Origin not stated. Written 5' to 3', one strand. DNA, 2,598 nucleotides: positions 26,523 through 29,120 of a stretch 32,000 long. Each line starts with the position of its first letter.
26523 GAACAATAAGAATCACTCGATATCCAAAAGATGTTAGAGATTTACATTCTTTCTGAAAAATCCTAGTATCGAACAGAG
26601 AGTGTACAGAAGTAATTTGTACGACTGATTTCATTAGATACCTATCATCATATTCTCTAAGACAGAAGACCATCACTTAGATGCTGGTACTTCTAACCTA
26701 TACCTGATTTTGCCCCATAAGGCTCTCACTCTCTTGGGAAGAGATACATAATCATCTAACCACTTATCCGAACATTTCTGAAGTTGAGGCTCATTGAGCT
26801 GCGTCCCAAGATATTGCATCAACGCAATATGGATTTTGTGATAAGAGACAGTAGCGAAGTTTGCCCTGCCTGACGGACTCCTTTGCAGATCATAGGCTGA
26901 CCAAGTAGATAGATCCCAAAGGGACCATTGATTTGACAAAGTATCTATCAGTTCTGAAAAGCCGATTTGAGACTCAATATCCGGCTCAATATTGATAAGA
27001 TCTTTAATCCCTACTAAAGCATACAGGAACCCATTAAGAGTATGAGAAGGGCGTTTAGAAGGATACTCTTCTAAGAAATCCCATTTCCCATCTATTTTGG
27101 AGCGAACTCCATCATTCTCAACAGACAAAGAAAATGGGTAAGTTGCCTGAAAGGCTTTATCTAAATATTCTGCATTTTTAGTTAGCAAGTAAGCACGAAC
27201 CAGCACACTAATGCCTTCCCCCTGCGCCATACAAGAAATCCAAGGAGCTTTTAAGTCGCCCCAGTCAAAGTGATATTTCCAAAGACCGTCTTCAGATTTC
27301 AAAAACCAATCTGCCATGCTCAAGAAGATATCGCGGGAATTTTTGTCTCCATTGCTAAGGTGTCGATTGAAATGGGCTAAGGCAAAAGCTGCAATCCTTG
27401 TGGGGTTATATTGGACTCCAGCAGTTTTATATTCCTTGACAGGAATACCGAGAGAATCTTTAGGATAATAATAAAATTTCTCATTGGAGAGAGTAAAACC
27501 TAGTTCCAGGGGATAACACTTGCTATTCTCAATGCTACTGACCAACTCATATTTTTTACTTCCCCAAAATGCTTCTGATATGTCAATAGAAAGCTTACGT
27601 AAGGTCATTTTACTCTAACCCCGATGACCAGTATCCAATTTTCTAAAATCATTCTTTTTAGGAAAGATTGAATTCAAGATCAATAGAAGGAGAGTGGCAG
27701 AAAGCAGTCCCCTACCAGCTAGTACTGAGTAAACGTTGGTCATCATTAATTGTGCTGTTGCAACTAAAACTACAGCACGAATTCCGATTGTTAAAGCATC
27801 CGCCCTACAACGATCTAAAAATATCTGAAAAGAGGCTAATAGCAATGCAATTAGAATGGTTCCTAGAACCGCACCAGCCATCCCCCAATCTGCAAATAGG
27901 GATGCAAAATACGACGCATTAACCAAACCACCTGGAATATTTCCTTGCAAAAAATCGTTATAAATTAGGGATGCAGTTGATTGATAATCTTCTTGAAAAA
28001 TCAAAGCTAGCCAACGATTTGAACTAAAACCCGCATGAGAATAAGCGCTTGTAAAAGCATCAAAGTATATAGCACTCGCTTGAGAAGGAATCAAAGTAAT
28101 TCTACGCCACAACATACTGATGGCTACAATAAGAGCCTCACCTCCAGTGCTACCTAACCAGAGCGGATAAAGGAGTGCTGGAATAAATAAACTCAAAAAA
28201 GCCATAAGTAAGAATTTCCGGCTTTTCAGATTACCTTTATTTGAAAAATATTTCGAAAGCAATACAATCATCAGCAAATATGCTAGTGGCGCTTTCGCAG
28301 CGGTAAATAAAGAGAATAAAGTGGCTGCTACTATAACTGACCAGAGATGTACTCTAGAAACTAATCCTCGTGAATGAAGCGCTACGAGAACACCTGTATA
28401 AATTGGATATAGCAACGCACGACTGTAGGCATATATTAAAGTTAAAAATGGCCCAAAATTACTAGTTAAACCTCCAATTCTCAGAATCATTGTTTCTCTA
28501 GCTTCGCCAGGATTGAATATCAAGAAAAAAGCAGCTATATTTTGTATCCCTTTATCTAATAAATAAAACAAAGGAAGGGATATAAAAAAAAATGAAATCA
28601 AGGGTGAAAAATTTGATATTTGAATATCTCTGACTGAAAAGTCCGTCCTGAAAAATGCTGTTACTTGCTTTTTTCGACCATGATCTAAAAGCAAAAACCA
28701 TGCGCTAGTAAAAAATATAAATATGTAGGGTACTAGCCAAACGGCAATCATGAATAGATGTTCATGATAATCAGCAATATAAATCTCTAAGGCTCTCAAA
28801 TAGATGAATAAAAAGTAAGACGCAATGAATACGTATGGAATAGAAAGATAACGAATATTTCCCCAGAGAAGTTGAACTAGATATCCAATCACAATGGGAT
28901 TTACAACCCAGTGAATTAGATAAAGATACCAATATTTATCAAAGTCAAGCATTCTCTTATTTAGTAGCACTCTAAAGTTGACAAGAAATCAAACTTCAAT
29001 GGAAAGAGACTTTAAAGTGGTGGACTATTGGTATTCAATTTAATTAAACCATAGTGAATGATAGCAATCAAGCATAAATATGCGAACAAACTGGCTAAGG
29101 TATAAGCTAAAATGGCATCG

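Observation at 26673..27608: Homologue of animal heparan-sulfate D-glucuronyl C5-epimerase inside a cyanobacterial glycan cluster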

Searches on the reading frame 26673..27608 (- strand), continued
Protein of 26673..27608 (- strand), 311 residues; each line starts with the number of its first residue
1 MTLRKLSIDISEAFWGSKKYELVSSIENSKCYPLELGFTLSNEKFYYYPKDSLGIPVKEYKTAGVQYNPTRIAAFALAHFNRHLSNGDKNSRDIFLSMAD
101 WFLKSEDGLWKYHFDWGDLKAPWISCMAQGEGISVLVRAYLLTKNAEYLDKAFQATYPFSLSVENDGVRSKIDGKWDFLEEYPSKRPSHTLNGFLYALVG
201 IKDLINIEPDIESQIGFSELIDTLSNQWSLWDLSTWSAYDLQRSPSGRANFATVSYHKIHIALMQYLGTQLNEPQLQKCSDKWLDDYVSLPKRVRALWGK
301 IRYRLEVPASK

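Call 50: predict_structure(alignment_id=A1)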
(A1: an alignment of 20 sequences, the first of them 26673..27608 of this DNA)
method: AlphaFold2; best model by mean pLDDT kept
length: 311 residues; sequences in the alignment: 20
mean_pLDDT: 94.2   pTM: 0.93
mean pLDDT of the five models: 94.2, 94.1, 93.9, 93.4, 93.3
residues with pLDDT >= 90: 277; 70-90: 26; 50-70: 8; < 50: 0
segments of 3 or more residues with pLDDT < 50: none
pLDDT, mean of each block of 10 residues (from residue 1): 79 90 74 94 94 95 93 98 95 98 96 91 97 98 97 97 95 96 94 98 96 95 97 96 96 96 96 97 97 96 90 57
secondary structure, 60 per line:
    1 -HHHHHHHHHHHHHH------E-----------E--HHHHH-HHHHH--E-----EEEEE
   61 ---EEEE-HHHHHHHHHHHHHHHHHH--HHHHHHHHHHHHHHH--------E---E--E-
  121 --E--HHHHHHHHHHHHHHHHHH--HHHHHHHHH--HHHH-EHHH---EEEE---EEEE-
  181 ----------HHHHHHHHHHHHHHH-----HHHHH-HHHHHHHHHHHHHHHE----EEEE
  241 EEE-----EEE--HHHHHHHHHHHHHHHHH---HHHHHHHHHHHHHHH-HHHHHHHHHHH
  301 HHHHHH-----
elements in order: H2-15 H37-41 H43-47 E56-60 E64-67 H69-86 H89-103 H126-143 H146-154 H157-160 E169-172 E176-179 H191-205 H211-215 H217-231 E237-243 E249-251 H254-270 H274-288 H290-306

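Call 56: fold_search(model_id=the predicted structure, library=pdb)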
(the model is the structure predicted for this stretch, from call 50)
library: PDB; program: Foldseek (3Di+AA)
matches with E <= 10: 865; with E <= 0.001: 8
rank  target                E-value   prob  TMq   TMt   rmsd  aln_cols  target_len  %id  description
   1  4pxq_B                4.4e-13  1.00  0.60  0.37   2.1       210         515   34  Crystal structure of D-glucuronyl C5-epimerase in complex with heparin hexasaccharide (released 2015-01-14)
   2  6i01_A                5.4e-13  1.00  0.59  0.37   2.3       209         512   32  Structure of human D-glucuronyl C5 epimerase in complex with substrate (released 2019-04-03)
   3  6hzz_B                6.6e-13  1.00  0.59  0.36   2.3       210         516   32  Structure of human D-glucuronyl C5 epimerase (released 2019-04-03)
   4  6hzz_A                7.7e-13  1.00  0.60  0.37   2.2       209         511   32  Structure of human D-glucuronyl C5 epimerase (released 2019-04-03)
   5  6i01_B                7.7e-13  1.00  0.59  0.36   2.3       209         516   32  Structure of human D-glucuronyl C5 epimerase in complex with substrate (released 2019-04-03)
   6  6i02_A                1.0e-12  1.00  0.59  0.37   2.3       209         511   32  Structure of human D-glucuronyl C5 epimerase in complex with product (released 2019-04-03)
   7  4pxq_A                1.2e-12  1.00  0.60  0.36   2.1       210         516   34  Crystal structure of D-glucuronyl C5-epimerase in complex with heparin hexasaccharide (released 2015-01-14)
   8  4pw2                  1.6e-12  1.00  0.59  0.37   2.1       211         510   34  Crystal structure of D-glucuronyl C5 epimerase (released 2015-01-14)
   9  5m77_B                2.0e-03  1.00  0.44  0.42   7.0       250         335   16  a GH76 family enzyme structure (released 2017-08-09)
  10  2fv0_A                2.4e-03  1.00  0.47  0.40   6.4       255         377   16  UGL_D88N/dGlcA-Glc-Rha-Glc (released 2006-05-30)
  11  7nl5_A                2.8e-03  1.00  0.46  0.43   5.8       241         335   14  Structure of the catalytic domain of the Bacillus circulans alpha-1,6 Mannanase in complex with an alpha-1,6-alpha-man (released 2021-04-28)
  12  5zig_D                2.8e-03  1.00  0.51  0.42   6.5       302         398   14  The Structure of cellobiose 2-epimerase from Spirochaeta thermophila DSM 6192 (released 2019-04-10)
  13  4d4b_A                2.9e-03  1.00  0.42  0.40   7.4       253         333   15  The catalytic domain, BcGH76, of Bacillus circulans Aman6 in complex with MSMSMe (released 2015-03-25)
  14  1vd5                  3.4e-03  1.00  0.48  0.41   6.0       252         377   15  Crystal Structure of Unsaturated Glucuronyl Hydrolase, Responsible for the Degradation of Glycosaminoglycan, from Bacill (released 2004-07-13)
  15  6zbm                  3.6e-03  1.00  0.42  0.40   7.6       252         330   16  Structure of the D125N mutant of the catalytic domain of the Bacillus circulans alpha-1,6 Mannanase in complex with an a (released 2021-04-28)
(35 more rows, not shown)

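Call 57: search_protein_representatives(alignment_id=A1)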
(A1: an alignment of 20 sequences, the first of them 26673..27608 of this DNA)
Query: 20 sequences, 311 profile positions. Proteins with E-value up to 0.001 (for the whole library): 5454; up to 1e-10: 4017; up to 1e-30: 1357. The best 150 are listed.
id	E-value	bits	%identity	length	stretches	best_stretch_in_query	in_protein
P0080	5.9e-134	462.7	-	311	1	2-311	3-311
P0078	1.1e-127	442.1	-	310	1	3-311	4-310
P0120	4.7e-123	426.9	-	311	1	4-311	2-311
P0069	6.1e-121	420.0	-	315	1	3-311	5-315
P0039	3.2e-117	407.7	-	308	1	3-311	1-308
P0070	1.6e-112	392.3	-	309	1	3-311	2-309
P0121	6.7e-110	383.7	-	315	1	5-311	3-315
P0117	9.1e-110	383.3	-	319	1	2-311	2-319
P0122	4.5e-108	377.7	-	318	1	3-311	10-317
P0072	1.2e-107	376.3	-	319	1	3-311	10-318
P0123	7.0e-105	367.2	-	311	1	3-303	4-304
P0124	1.3e-104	366.3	-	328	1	3-310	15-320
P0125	1.2e-103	363.1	-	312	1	5-311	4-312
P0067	2.3e-103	362.2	-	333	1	2-307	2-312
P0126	4.8e-103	361.2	-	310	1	3-311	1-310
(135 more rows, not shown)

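Call 68: search_dna_similar(query=window:26673-27608:-, collection=phages, mode=protein, max_evalue=0.001, max_rows=10)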
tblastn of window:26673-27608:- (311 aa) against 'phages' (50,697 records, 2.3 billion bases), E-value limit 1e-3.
Records with a match: 16; places in all: 16; records where one place covers at least 80% of the query: 0.
Best place of each record, by identity: <60% 16.
By first word of the organism name: Pseudomonas 15; Bradyrhizobium 1.
By host as written in the record: Pseudomonas aeruginosa 15; Bradyrhizobium elkanii USDA 76 1.
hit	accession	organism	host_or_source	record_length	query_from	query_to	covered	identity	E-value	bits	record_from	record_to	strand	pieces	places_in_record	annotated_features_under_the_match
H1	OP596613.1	Bradyrhizobium phage ppBeUSDA76-1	Bradyrhizobium elkanii USDA 76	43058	73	283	68%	30.6%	2e-17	89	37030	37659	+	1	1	hypothetical protein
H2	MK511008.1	Pseudomonas phage vB_Pae_CF124b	Pseudomonas aeruginosa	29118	118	274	50%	25.2%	7e-5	50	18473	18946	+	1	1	hypothetical protein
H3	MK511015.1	Pseudomonas phage vB_Pae_BR313c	Pseudomonas aeruginosa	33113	118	274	50%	25.2%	7e-5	50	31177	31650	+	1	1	hypothetical protein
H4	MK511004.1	Pseudomonas phage vB_Pae_CF74b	Pseudomonas aeruginosa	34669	118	274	50%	25.2%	7e-5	50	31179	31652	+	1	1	hypothetical protein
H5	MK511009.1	Pseudomonas phage vB_Pae_CF136b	Pseudomonas aeruginosa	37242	118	274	50%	25.2%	7e-5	50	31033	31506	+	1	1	hypothetical protein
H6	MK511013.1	Pseudomonas phage vB_Pae_BR161a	Pseudomonas aeruginosa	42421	118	274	50%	25.2%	7e-5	50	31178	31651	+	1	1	hypothetical protein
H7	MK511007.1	Pseudomonas phage vB_Pae_CF121b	Pseudomonas aeruginosa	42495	118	274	50%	25.2%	7e-5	50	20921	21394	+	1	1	hypothetical protein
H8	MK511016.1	Pseudomonas phage vB_Pae_BR141b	Pseudomonas aeruginosa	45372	118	274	50%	25.2%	7e-5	50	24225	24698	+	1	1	hypothetical protein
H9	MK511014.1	Pseudomonas phage vB_Pae_BR243a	Pseudomonas aeruginosa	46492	118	274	50%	25.2%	7e-5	50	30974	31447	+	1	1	hypothetical protein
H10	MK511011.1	Pseudomonas phage vB_Pae_CF213a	Pseudomonas aeruginosa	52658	118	274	50%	25.2%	7e-5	50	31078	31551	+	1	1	hypothetical protein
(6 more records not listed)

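Call 69: search_dna_similar(query=window:26673-27608:-, collection=plasmids, mode=protein, max_evalue=0.001, max_rows=20)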
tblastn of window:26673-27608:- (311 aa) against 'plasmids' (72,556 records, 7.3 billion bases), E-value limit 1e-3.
Records with a match: 4; places in all: 4; records where one place covers at least 80% of the query: 0.
Best place of each record, by identity: <60% 4.
By first word of the organism name: Priestia 2; Streptomyces 1; Deinococcus 1.
By predicted mobility (MOB-suite, as given by PLSDB): non-mobilizable 3; mobilizable 1.
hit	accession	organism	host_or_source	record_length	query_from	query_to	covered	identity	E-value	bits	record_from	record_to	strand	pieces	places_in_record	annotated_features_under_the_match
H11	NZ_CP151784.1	Priestia megaterium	whole organism,soil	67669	51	284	75%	31.1%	2e-18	93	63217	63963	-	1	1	D-glucuronyl C5-epimerase family protein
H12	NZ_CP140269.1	Priestia megaterium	Single cell,ginseng rhizosphere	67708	51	284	75%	31.1%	2e-18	93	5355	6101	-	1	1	D-glucuronyl C5-epimerase family protein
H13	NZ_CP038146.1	Streptomyces sp. S501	cell culture,sediment from seaside ...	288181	50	289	77%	25.9%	1e-6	57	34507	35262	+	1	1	D-glucuronyl C5-epimerase family protein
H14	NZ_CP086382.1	Deinococcus radiophilus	Harpadon nehereus,cell culture,2 Mrad ...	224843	68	283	69%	28.5%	4e-17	89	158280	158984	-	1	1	D-glucuronyl C5-epimerase family protein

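Call 70: get_annotated_region(hit=H6, flank=6000)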
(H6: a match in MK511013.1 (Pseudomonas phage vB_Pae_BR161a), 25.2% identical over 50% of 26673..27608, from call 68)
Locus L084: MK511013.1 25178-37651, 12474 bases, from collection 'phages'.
description: Pseudomonas phage vB_Pae_BR161a, partial genome.
organism: Pseudomonas phage vB_Pae_BR161a (NCBI taxid 2563501)
taxonomy: Viruses; Duplodnaviria; Heunggongvirae; Uroviricota; Caudoviricetes
host: Pseudomonas aeruginosa; source: lung of bronchiectasis patients; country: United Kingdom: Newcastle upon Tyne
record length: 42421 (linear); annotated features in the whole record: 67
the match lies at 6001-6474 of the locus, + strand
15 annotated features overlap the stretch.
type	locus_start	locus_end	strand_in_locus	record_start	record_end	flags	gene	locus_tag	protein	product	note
CDS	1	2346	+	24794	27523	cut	-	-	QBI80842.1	hypothetical protein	-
CDS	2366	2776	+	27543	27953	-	-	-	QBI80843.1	hypothetical protein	-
CDS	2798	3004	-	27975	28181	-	-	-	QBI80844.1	hypothetical protein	-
CDS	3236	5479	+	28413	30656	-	-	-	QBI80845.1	hypothetical protein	-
CDS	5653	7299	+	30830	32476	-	-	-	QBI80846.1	hypothetical protein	-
CDS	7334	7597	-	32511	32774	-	-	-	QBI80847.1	hypothetical protein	-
CDS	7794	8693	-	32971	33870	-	-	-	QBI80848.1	antirepressor protein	-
CDS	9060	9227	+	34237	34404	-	-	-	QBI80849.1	hypothetical protein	-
CDS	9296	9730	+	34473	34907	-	-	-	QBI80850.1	lysozyme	Phage-related lysozyme (muraminidase)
CDS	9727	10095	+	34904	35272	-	-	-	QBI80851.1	hypothetical protein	-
CDS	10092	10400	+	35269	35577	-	-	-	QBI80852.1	hypothetical protein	Phage protein (ACLAME 1146)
CDS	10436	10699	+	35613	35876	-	-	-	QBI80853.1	hypothetical protein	-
CDS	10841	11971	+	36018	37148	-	-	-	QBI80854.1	shufflon-specific DNA recombinase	-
CDS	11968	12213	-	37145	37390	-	-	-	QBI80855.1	hypothetical protein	-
CDS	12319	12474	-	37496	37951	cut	-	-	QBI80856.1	hypothetical protein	-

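Call 71: search_protein_families(library=pfam, proteins=[L084:5653-7299:+, L084:3236-5479:+], max_evalue=0.01)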
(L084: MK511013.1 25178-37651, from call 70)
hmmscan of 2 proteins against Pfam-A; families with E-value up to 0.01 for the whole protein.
L084:5653-7299:+ (548 aa): 2 families
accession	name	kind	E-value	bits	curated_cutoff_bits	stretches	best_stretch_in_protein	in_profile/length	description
PF06662.19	C5-epim_C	-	4e-35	121.5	23.3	1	105-284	5-187/188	D-glucuronyl C5-epimerase C-terminus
PF00754.31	F5_F8_type_C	-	0.0016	19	28.2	0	294-402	3-119/127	F5/8 type C domain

L084:3236-5479:+ (747 aa): 2 families
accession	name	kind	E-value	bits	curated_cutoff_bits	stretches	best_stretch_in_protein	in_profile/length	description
PF22442.2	Gp49_Pectate_lyase_like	-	2.6e-149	496.1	27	1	379-636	1-267/267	Gp49, pectin lyase-like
PF20745.2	TSP_Ig-like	-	3.7e-30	104.5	27.9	1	252-340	2-86/86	Tailspike protein-like, Ig-like domain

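Call 72: search_protein_families(library=phrogs, proteins=[L084:5653-7299:+, L084:3236-5479:+], max_evalue=0.001)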
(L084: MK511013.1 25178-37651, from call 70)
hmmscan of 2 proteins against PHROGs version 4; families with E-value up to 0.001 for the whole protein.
L084:5653-7299:+ (548 aa): 0 families

L084:3236-5479:+ (747 aa): 11 families
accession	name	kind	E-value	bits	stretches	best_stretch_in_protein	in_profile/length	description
phrog_13768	-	tail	0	1276.2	1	30-747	1-718/718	tail protein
phrog_15518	-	unknown function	3.6e-58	198.4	1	1-141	1-145/667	-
phrog_32929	-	unknown function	1.4e-55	189.9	1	1-169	1-173/685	-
phrog_34100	-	tail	3.6e-42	145.6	1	3-148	7-156/696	tail protein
phrog_8649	-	unknown function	3.4e-20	73.2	1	97-231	199-330/743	-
phrog_27346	-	unknown function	8.4e-19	68.4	1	1-153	1-148/738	-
phrog_29076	-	tail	5.9e-16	58.8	1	125-220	213-312/793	tail protein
phrog_17635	-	tail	3.6e-10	39.7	1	1-149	5-162/721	tail fiber protein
phrog_1171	-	tail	5.3e-09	36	1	136-266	184-312/954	tail spike protein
phrog_7458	-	tail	7.8e-08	32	1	191-432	136-388/732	tail spike protein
phrog_13144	-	unknown function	9.2e-07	29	1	75-142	2-47/464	-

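Call 73: search_solved_structures(query=L084:3236-5479:+, max_evalue=0.00001)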
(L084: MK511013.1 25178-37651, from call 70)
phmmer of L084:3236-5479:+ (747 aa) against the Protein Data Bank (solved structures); distinct sequences matched with E-value up to 0.00001: 3.
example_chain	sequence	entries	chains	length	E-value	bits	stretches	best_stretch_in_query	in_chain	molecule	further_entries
4ru5_A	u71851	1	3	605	0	1145.4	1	143-746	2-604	tailspike gp27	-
4ru4_A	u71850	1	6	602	1.9e-75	257.8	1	156-747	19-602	tail spike protein gp49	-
4y9v_A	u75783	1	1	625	1e-45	159.6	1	203-698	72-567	Particle-associated lyase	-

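Call 75: search_dna_similar(query=L084:5653-7299:+, collection=phages, mode=protein, max_evalue=1e-10, max_rows=40)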
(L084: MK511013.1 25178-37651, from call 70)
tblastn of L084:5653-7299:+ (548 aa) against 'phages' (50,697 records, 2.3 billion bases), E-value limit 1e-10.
Records with a match: 16; places in all: 16; records where one place covers at least 80% of the query: 15.
Best place of each record, by identity: >=99% 15; <60% 1.
By first word of the organism name: Pseudomonas 15; Bradyrhizobium 1.
By host as written in the record: Pseudomonas aeruginosa 15; Bradyrhizobium elkanii USDA 76 1.
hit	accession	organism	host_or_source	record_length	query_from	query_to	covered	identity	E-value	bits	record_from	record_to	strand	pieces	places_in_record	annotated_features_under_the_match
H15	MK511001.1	Pseudomonas phage vB_Pae_CF23a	Pseudomonas aeruginosa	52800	1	548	100%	100.0%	0e+0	1102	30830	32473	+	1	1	hypothetical protein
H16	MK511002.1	Pseudomonas phage vB_Pae_CF57a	Pseudomonas aeruginosa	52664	1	548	100%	100.0%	0e+0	1102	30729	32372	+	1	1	hypothetical protein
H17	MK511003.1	Pseudomonas phage vB_Pae_CF65a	Pseudomonas aeruginosa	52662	1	548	100%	100.0%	0e+0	1102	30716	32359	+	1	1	hypothetical protein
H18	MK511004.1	Pseudomonas phage vB_Pae_CF74b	Pseudomonas aeruginosa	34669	1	548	100%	100.0%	0e+0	1102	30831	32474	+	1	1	hypothetical protein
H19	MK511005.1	Pseudomonas phage vB_Pae_CF81a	Pseudomonas aeruginosa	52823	1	548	100%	100.0%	0e+0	1102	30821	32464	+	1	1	hypothetical protein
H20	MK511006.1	Pseudomonas phage vB_Pae_CF118a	Pseudomonas aeruginosa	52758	1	548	100%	100.0%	0e+0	1102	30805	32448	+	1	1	hypothetical protein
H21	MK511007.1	Pseudomonas phage vB_Pae_CF121b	Pseudomonas aeruginosa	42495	1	548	100%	100.0%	0e+0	1102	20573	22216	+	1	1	hypothetical protein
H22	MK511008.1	Pseudomonas phage vB_Pae_CF124b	Pseudomonas aeruginosa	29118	1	548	100%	100.0%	0e+0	1102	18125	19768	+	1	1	hypothetical protein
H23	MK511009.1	Pseudomonas phage vB_Pae_CF136b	Pseudomonas aeruginosa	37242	1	548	100%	100.0%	0e+0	1102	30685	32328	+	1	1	hypothetical protein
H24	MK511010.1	Pseudomonas phage vB_Pae_CF177c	Pseudomonas aeruginosa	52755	1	548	100%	100.0%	0e+0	1102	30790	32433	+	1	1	hypothetical protein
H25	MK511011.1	Pseudomonas phage vB_Pae_CF213a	Pseudomonas aeruginosa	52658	1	548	100%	100.0%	0e+0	1102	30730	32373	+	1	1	hypothetical protein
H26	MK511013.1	Pseudomonas phage vB_Pae_BR161a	Pseudomonas aeruginosa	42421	1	548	100%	100.0%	0e+0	1102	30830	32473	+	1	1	hypothetical protein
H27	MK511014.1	Pseudomonas phage vB_Pae_BR243a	Pseudomonas aeruginosa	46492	1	548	100%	100.0%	0e+0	1102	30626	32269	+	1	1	hypothetical protein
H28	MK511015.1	Pseudomonas phage vB_Pae_BR313c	Pseudomonas aeruginosa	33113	1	548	100%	100.0%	0e+0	1102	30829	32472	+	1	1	hypothetical protein (x2)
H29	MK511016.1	Pseudomonas phage vB_Pae_BR141b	Pseudomonas aeruginosa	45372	1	548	100%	100.0%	0e+0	1102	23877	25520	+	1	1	hypothetical protein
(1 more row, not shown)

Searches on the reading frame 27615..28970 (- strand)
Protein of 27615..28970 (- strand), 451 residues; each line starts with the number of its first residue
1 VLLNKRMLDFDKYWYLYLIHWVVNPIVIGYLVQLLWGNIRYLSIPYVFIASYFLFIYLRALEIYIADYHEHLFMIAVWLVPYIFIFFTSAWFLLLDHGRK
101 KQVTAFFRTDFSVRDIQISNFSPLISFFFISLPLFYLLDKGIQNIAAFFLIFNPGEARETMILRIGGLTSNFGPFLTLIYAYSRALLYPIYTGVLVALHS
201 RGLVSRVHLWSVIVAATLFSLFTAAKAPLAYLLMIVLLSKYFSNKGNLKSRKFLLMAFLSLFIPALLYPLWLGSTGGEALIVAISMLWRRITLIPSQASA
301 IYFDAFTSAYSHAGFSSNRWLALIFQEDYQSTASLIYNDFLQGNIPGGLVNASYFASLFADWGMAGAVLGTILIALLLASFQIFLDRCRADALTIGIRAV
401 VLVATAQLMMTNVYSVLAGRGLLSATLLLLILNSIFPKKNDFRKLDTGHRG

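Call 5: search_protein_families(library=pfam, proteins=[window:27615-28970:-], max_evalue=0.01)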
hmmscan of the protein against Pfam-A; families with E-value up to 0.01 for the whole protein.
window:27615-28970:- (451 aa): 0 families

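Call 6: search_protein_families(library=ncbifam, proteins=[window:27615-28970:-], max_evalue=0.01)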
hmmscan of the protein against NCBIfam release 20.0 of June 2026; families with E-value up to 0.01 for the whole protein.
window:27615-28970:- (451 aa): 1 family
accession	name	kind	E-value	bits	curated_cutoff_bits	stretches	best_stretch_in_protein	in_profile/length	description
TIGR04370.1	glyco_rpt_poly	subfamily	1.2e-06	27.8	40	1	37-416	3-375/396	oligosaccharide repeat unit polymerase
